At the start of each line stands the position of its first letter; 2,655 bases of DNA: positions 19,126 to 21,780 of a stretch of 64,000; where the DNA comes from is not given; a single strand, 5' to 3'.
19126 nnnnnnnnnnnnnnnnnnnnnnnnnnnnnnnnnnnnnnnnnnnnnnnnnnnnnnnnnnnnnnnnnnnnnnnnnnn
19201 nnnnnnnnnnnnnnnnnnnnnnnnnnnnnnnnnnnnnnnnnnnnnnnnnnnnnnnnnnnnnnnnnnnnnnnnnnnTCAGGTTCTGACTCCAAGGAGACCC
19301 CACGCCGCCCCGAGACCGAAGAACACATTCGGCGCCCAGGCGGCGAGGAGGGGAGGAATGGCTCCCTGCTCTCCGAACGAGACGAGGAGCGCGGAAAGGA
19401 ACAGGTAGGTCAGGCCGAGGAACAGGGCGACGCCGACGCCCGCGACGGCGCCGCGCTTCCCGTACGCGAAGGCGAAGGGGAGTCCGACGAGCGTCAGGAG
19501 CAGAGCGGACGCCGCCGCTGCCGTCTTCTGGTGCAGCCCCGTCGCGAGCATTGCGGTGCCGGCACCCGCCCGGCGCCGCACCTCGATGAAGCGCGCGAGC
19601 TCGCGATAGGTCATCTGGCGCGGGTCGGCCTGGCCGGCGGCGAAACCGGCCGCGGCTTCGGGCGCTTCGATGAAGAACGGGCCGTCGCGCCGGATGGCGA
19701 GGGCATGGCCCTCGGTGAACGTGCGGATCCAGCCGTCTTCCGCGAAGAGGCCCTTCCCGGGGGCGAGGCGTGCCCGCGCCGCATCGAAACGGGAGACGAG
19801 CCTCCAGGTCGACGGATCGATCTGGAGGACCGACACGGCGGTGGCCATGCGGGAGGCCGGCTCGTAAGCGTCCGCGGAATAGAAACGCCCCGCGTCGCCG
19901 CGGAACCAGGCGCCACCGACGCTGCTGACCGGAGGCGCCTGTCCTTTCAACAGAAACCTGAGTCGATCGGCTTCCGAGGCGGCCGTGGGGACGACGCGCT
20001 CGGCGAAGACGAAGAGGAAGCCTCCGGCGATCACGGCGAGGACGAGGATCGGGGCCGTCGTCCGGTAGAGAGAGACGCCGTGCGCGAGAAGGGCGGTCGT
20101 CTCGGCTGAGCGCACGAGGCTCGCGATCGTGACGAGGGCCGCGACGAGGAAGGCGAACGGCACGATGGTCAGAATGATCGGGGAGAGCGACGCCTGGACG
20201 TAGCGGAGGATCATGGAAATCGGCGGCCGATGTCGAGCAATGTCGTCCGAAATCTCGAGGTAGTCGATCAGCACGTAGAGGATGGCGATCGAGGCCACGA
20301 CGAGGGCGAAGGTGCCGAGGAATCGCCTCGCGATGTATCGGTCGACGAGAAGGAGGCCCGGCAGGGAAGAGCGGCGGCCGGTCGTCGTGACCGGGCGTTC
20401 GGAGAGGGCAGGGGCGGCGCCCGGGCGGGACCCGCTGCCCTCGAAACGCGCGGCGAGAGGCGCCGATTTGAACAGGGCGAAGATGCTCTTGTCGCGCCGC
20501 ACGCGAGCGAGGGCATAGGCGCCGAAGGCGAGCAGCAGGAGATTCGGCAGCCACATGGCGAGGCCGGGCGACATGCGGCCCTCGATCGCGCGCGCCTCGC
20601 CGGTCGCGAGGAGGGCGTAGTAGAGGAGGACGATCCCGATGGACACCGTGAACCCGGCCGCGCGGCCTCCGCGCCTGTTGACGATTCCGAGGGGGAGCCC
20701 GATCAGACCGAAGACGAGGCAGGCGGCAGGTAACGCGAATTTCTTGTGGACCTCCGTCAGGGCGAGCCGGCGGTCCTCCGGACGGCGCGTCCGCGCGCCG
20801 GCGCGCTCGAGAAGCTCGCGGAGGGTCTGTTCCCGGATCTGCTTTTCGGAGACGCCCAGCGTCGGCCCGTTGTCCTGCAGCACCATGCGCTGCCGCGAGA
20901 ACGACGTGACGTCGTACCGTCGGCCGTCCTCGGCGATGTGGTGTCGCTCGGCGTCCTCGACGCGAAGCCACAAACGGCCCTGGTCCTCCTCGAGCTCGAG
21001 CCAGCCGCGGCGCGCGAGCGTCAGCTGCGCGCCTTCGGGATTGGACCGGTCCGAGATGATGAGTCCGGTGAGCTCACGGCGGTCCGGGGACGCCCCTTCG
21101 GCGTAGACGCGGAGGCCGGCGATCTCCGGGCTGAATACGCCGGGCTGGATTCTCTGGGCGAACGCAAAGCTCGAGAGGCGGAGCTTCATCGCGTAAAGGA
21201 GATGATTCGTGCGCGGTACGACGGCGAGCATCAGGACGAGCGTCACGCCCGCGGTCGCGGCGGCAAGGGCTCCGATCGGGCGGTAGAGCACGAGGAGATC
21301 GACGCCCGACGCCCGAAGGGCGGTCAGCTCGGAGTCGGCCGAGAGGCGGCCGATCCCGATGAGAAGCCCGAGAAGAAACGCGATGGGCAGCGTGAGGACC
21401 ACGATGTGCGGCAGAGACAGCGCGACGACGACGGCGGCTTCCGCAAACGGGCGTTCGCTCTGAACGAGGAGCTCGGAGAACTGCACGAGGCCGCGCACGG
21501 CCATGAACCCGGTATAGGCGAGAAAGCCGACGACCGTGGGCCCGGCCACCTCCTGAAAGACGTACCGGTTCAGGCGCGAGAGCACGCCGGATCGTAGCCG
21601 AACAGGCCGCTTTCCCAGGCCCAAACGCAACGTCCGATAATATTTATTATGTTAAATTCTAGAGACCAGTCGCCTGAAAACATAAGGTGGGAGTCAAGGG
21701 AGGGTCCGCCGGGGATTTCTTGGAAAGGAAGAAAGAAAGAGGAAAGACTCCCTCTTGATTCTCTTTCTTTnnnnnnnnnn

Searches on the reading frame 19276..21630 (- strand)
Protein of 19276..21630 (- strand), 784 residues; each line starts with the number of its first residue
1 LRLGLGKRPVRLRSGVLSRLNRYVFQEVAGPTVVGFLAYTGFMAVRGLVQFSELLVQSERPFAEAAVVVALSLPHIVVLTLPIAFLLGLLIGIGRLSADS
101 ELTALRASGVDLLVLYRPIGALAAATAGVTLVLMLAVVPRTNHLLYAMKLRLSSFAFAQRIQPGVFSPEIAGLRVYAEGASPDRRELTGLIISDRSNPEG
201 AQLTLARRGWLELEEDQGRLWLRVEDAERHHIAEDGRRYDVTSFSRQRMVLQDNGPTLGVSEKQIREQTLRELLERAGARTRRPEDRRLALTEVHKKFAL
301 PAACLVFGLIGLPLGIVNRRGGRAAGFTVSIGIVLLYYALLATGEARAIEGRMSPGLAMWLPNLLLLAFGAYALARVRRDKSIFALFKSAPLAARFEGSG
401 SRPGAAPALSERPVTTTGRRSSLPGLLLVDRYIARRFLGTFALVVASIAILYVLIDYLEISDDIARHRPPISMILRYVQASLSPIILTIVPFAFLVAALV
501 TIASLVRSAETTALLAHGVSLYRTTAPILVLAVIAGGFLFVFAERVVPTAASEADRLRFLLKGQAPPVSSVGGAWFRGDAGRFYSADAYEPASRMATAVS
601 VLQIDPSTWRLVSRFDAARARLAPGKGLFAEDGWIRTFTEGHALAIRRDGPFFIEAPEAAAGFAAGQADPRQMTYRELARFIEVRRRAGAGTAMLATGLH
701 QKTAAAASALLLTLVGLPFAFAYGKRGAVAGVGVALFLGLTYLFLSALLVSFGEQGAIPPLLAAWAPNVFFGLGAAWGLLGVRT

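Call 18: search_protein_families(library=pfam, proteins=[window:19276-21630:-])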
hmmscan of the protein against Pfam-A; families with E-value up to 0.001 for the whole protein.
window:19276-21630:- (784 aa): 1 family
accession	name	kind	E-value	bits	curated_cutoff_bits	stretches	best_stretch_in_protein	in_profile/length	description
PF03739.19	LptF_LptG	-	1.5e-142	475.2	27.9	2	22-376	1-353/353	Lipopolysaccharide export system permease LptF/LptG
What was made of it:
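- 19276..21585 (-): Fused lptF/lptG permease, the right flanking gene. call 18 (LptF_LptG, E 1.5e-142)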
